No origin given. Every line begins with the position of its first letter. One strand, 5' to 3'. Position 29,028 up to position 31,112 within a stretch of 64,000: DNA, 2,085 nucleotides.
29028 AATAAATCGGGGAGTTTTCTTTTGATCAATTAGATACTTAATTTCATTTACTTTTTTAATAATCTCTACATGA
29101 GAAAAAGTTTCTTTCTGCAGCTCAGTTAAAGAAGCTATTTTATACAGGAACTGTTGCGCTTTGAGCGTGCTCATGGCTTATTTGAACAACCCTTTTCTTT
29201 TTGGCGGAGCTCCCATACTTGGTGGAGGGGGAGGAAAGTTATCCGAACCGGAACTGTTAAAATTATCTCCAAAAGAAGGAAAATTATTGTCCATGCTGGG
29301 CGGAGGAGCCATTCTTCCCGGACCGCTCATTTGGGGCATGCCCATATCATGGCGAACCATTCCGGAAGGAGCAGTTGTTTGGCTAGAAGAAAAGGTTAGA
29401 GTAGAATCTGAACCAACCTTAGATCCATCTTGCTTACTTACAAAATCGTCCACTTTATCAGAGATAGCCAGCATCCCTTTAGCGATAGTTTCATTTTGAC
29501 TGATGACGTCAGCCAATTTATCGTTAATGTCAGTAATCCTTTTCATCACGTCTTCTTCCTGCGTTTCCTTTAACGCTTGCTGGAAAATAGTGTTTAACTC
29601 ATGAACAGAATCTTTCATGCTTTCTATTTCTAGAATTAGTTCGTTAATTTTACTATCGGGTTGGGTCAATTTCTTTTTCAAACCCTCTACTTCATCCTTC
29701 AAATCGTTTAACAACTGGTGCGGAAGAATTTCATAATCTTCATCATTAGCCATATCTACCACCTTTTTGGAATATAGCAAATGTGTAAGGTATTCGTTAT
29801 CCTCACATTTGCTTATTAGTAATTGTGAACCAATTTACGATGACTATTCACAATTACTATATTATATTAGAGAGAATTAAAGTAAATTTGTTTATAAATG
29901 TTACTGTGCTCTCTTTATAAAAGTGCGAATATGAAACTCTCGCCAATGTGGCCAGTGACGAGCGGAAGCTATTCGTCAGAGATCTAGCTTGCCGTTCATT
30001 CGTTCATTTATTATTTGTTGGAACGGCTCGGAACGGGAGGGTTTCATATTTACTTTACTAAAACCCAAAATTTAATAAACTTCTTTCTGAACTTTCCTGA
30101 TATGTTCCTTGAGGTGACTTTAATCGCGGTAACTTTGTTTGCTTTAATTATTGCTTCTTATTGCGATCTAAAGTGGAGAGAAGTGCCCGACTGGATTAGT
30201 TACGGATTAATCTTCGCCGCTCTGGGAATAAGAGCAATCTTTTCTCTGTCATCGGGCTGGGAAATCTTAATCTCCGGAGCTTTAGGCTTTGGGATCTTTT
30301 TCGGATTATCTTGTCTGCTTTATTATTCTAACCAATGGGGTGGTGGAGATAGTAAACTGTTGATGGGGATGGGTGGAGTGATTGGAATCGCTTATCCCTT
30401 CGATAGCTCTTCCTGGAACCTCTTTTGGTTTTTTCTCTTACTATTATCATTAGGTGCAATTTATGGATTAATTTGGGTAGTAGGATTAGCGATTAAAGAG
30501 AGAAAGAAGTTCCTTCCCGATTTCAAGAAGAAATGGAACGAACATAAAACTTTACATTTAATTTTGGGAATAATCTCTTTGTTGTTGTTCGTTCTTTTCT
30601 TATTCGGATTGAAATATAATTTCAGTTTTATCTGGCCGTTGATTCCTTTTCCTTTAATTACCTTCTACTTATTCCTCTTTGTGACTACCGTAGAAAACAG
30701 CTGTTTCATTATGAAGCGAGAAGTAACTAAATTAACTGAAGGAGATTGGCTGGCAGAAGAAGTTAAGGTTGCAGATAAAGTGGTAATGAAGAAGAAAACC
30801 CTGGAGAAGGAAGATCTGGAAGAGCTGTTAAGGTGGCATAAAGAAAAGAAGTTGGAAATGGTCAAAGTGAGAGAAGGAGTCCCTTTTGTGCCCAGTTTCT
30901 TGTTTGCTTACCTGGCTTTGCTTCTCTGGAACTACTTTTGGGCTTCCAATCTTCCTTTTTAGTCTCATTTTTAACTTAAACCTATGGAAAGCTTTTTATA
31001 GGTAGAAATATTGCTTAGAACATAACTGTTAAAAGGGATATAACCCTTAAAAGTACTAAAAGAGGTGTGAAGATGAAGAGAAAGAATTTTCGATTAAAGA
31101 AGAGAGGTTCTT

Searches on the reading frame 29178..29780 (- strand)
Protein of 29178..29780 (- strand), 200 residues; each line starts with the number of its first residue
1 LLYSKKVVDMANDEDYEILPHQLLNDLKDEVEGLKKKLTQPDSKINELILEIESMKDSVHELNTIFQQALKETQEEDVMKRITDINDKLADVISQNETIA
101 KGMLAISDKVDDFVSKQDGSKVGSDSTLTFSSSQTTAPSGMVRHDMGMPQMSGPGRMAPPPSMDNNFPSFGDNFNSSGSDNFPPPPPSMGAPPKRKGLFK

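Call 72: search_protein_families(library=pfam, proteins=[window:29178-29780:-], max_evalue=0.001)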
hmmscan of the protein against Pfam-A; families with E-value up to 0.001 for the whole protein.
window:29178-29780:- (200 aa): 1 family
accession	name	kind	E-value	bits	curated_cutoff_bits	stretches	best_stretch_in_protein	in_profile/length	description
PF04513.17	Baculo_PEP_C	-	0.00051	20.5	38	1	21-99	30-104/140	Baculovirus polyhedron envelope protein, PEP, C terminus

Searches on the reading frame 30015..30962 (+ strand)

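Call 74: search_protein_families(library=pfam, proteins=[window:30015-30962:+], max_evalue=0.001)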
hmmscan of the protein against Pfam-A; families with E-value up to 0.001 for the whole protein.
window:30015-30962:+ (315 aa): 1 family
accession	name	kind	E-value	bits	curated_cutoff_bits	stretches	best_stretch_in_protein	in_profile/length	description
PF01478.23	Peptidase_A24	-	7.7e-13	49.2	26.5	1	39-152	2-104/104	Type IV leader peptidase family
